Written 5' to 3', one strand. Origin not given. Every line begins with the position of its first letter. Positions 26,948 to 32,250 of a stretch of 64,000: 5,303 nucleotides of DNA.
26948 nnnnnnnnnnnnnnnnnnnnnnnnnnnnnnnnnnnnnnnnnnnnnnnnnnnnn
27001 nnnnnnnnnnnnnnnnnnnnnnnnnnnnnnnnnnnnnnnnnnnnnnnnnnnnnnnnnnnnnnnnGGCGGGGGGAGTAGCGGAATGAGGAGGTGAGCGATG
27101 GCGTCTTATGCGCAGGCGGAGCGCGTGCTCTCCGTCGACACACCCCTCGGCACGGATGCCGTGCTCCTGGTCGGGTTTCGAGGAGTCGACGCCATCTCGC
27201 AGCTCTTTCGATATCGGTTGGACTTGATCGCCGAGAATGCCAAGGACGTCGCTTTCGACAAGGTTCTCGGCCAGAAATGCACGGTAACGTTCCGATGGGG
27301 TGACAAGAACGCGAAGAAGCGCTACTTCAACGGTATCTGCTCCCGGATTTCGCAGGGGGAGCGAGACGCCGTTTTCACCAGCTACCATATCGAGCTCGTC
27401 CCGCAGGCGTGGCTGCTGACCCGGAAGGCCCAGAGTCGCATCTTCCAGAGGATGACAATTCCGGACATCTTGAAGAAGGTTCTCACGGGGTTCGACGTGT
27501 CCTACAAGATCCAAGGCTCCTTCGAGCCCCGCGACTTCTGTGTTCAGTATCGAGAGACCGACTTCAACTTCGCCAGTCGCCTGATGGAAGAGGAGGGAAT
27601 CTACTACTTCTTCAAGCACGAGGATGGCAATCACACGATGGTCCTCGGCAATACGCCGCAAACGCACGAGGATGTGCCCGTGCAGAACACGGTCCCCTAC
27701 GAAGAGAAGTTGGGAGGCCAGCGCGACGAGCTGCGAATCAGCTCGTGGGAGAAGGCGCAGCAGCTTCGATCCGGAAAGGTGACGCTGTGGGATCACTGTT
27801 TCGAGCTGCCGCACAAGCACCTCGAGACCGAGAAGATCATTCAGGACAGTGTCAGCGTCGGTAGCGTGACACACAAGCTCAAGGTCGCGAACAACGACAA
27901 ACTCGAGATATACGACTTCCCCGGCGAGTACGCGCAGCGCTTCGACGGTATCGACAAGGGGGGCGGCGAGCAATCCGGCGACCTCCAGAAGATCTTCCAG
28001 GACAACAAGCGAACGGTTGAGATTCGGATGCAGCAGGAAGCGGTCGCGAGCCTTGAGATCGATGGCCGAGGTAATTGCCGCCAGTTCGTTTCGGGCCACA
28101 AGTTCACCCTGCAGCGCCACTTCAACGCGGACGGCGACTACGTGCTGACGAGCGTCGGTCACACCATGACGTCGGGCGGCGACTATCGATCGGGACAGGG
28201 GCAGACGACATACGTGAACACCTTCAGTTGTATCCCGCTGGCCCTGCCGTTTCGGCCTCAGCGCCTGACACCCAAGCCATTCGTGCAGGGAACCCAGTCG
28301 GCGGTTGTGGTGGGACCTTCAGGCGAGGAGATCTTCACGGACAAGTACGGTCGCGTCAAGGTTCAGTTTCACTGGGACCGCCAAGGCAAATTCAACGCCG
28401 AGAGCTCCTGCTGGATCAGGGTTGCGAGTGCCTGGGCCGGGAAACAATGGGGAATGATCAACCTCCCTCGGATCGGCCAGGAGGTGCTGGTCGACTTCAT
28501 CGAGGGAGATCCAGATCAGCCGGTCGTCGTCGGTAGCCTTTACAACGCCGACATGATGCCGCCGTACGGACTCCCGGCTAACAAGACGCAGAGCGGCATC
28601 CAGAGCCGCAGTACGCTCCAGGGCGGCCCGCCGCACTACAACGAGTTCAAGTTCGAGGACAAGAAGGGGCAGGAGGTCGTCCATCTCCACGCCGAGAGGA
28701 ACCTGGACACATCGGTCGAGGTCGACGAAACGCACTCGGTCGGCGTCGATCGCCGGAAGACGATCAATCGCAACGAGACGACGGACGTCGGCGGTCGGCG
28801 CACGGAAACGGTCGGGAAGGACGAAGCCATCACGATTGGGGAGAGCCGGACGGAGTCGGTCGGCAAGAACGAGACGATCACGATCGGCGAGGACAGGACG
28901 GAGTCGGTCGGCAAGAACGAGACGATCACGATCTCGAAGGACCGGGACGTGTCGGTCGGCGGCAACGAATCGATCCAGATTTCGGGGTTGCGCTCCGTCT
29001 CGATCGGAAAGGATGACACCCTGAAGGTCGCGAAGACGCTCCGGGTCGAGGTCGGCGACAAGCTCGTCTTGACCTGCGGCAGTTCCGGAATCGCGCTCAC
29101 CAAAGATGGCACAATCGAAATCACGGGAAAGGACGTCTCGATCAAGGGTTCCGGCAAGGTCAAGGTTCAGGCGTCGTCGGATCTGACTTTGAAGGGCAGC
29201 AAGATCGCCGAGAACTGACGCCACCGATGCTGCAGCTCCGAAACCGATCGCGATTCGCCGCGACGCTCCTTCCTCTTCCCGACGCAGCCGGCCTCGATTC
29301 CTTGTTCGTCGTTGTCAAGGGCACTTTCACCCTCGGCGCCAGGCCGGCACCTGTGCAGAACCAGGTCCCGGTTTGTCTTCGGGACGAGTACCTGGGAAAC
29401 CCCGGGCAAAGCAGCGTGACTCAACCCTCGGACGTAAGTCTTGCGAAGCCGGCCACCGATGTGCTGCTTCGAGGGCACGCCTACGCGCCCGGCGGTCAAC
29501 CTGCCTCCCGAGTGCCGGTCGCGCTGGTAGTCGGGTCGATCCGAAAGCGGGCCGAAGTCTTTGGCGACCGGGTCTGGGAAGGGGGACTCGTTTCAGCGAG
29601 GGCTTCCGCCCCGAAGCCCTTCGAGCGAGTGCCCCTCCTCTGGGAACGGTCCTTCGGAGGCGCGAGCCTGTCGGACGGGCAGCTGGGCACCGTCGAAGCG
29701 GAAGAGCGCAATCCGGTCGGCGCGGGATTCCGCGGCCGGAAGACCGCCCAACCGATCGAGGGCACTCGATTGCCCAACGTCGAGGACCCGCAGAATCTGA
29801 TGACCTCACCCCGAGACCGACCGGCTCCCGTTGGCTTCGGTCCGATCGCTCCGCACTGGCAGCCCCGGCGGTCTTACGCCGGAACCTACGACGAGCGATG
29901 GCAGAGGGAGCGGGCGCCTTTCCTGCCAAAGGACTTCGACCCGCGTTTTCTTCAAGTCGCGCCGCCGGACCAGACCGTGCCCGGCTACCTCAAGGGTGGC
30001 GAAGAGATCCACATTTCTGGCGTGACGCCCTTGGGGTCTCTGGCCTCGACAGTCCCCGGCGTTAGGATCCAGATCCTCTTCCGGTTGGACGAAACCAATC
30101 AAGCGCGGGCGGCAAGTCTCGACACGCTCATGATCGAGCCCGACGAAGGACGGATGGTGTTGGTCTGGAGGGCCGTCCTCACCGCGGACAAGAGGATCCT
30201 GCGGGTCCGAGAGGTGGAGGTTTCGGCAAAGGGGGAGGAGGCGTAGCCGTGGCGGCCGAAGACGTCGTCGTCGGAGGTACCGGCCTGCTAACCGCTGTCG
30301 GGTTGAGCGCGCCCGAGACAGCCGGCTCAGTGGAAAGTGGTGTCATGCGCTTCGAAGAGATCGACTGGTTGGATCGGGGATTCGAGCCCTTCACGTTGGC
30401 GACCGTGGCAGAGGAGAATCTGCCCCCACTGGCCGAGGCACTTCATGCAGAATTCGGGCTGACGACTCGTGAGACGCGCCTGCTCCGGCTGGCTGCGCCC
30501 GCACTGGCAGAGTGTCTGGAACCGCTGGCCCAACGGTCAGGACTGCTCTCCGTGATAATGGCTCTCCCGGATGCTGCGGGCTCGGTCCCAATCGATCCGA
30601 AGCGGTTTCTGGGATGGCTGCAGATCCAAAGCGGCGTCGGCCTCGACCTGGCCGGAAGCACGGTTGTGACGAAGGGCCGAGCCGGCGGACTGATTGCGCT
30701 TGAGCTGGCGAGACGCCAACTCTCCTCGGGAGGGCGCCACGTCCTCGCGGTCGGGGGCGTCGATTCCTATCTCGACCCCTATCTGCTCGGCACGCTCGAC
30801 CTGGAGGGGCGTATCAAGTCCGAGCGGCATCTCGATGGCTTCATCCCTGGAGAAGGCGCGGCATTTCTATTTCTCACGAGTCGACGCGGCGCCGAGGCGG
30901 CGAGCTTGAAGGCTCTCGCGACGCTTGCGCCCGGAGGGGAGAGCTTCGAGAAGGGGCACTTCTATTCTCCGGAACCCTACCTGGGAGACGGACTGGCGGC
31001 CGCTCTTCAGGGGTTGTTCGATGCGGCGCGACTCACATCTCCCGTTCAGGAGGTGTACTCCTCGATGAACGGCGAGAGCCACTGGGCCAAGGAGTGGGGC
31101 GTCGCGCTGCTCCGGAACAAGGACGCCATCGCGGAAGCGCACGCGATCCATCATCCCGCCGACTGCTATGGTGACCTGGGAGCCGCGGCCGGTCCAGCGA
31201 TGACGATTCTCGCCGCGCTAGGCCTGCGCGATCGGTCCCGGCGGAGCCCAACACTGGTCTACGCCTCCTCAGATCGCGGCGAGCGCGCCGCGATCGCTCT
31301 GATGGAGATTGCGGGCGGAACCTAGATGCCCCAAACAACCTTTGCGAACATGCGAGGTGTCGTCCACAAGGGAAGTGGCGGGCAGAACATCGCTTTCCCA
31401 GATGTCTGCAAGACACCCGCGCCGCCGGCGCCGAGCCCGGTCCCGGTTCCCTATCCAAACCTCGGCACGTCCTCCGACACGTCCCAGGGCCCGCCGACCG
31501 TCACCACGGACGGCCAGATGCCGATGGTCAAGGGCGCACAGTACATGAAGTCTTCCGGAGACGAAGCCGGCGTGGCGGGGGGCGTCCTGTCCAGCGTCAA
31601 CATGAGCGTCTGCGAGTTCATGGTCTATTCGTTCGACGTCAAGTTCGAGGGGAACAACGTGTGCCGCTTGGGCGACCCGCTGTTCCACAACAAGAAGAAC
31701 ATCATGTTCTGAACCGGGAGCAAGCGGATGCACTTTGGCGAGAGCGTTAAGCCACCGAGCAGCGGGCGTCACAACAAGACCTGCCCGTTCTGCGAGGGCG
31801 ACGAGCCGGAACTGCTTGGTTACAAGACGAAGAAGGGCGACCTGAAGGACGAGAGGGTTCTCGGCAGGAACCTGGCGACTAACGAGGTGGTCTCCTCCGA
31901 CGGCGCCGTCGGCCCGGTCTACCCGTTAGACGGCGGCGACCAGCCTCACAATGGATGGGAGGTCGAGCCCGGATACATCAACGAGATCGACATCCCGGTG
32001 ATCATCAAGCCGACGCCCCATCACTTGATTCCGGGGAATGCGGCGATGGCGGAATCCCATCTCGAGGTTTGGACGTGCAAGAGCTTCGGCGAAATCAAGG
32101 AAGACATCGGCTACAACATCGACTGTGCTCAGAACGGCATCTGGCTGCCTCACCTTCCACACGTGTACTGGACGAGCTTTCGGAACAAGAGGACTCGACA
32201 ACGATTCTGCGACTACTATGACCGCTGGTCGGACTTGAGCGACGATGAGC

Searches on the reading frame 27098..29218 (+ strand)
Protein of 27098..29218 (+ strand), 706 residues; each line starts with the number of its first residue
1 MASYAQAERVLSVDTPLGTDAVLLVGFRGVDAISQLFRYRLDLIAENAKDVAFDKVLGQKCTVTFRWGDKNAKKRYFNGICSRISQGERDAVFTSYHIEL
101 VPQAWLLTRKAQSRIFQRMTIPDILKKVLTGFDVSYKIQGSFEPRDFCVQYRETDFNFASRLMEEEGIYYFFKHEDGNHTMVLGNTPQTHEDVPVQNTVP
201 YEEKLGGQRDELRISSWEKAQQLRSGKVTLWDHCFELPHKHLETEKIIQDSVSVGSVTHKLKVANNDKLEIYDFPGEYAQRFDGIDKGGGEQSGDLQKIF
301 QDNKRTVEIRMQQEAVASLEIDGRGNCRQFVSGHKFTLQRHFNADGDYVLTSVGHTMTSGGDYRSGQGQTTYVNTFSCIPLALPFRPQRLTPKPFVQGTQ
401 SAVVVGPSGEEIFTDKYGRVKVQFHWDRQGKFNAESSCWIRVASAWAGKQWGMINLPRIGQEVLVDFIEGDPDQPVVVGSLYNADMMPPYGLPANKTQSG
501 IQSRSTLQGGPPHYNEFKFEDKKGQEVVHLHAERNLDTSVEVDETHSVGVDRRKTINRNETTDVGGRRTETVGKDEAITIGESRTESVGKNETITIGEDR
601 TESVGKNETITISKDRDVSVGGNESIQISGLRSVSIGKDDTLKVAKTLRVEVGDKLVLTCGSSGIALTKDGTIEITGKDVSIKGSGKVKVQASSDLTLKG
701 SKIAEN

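Call 4: search_protein_families(library=pfam, proteins=[window:27098-29218:+], max_evalue=0.01)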
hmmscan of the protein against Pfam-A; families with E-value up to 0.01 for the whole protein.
window:27098-29218:+ (706 aa): 5 families
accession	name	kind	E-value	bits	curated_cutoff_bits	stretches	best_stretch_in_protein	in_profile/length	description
PF05954.17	Phage_GPD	-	4.2e-83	279.5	30.1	1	32-359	3-303/305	Phage tail baseplate hub (GPD)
PF22178.3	Gp5_trimer_C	-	7.9e-42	142.4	30.9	2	499-612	1-112/112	Bacteriophage T4 gp5 C-terminal trimerisation domain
PF04717.18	Phage_base_V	-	1.9e-16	60.6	23.8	1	415-482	12-75/75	Type VI secretion system/phage-baseplate injector OB domain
PF06715.18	Gp5_C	-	2.6e-10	40.1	20.4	1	591-613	2-24/24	Gp5 C-terminal repeat (3 copies)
PF20093.5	DUF6484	-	3.6e-05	24.8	27.6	1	458-480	38-60/61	Domain of unknown function (DUF6484)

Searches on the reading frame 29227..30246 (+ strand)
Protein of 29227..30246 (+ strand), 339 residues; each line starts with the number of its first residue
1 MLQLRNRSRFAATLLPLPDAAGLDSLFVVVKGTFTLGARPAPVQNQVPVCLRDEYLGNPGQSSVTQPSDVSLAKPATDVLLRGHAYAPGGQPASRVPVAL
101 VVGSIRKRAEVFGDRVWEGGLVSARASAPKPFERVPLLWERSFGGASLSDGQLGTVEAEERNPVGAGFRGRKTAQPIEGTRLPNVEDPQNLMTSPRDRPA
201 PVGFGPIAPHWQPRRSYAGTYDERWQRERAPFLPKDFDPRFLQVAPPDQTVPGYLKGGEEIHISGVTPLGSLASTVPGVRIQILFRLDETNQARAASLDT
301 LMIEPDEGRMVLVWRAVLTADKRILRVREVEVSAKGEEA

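Call 4: search_protein_families(library=pfam, proteins=[window:29227-30246:+], max_evalue=0.01)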
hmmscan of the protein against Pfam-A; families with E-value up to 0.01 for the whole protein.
window:29227-30246:+ (339 aa): 1 family
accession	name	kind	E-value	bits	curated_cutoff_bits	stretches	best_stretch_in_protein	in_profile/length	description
PF09937.14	DUF2169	-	4e-102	342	25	1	23-315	3-294/294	Uncharacterized protein conserved in bacteria (DUF2169)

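Call 6: search_protein_families(library=ncbifam, proteins=[window:29227-30246:+], max_evalue=0.01)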
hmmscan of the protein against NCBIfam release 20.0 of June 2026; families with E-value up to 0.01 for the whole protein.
window:29227-30246:+ (339 aa): 0 families

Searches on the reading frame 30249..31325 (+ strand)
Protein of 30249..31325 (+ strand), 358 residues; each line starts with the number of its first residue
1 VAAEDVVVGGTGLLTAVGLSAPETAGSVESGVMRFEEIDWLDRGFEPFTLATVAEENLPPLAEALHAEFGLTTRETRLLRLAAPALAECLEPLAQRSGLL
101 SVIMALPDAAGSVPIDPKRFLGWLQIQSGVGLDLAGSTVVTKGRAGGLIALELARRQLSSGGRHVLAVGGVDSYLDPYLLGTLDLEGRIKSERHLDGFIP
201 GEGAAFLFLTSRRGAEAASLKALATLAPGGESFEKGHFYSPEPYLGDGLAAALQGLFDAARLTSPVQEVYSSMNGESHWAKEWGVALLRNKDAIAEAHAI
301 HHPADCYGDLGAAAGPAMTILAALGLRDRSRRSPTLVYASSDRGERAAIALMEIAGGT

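Call 4: search_protein_families(library=pfam, proteins=[window:30249-31325:+], max_evalue=0.01)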
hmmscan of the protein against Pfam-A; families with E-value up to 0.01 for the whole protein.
window:30249-31325:+ (358 aa): 1 family
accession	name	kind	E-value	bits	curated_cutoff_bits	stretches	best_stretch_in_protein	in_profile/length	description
PF00109.32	ketoacyl-synt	-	2.9e-05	24.2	20.8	1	140-212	170-249/252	Beta-ketoacyl synthase, N-terminal domain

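Call 6: search_protein_families(library=ncbifam, proteins=[window:30249-31325:+], max_evalue=0.01)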
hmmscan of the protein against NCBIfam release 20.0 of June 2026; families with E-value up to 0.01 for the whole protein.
window:30249-31325:+ (358 aa): 10 families
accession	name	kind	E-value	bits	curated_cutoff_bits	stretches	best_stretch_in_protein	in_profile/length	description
NF004798.0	PRK06147.1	equivalog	1.4e-58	198.8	342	1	3-352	3-342/349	3-oxoacyl-(acyl carrier protein) synthase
NF058662.1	cispenta_AmcF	equivalog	5.4e-06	25.7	325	1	138-263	124-252/369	cispentacin biosynthesis acyltransferase subunit AmcF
NF006618.0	PRK09185.1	subfamily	5.9e-06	25.6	407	1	150-264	167-279/394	beta-ketoacyl-ACP synthase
TIGR03150.1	fabF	equivalog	1.5e-05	23.9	493.75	1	193-263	222-291/407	beta-ketoacyl-ACP synthase II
NF006274.0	PRK08439.1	equivalog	0.00021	20.2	621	1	193-280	223-304/406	beta-ketoacyl-ACP synthase II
NF005589.0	PRK07314.1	subfamily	0.00025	19.9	387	0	193-330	225-362/413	beta-ketoacyl-ACP synthase II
NF005084.0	PRK06519.1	equivalog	0.0003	20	320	1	192-334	232-361/397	beta-ketoacyl-ACP synthase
NF005490.0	PRK07103.1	equivalog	0.00064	18.9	445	0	193-231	232-270/414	polyketide beta-ketoacyl:acyl carrier protein synthase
NF011524.0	PRK14963.1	equivalog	0.0048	16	601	1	48-110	272-339/647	DNA polymerase III subunits gamma and tau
NF004970.0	PRK06333.1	subfamily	0.0099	14.8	525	0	193-329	235-370/424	beta-ketoacyl-ACP synthase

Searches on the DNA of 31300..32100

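Call 72: search_rna_families(source=window, start=31300, end=32100, threshold=evalue, max_evalue=10)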
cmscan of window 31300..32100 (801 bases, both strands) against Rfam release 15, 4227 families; matches with E-value up to 10: 1.
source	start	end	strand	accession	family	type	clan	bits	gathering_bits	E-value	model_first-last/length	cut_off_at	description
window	31980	32026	+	RF00292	snoTBR5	Gene; snRNA; snoRNA; CD-box;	-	13.1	44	5.1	1-94/94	no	Small nucleolar RNA TBR5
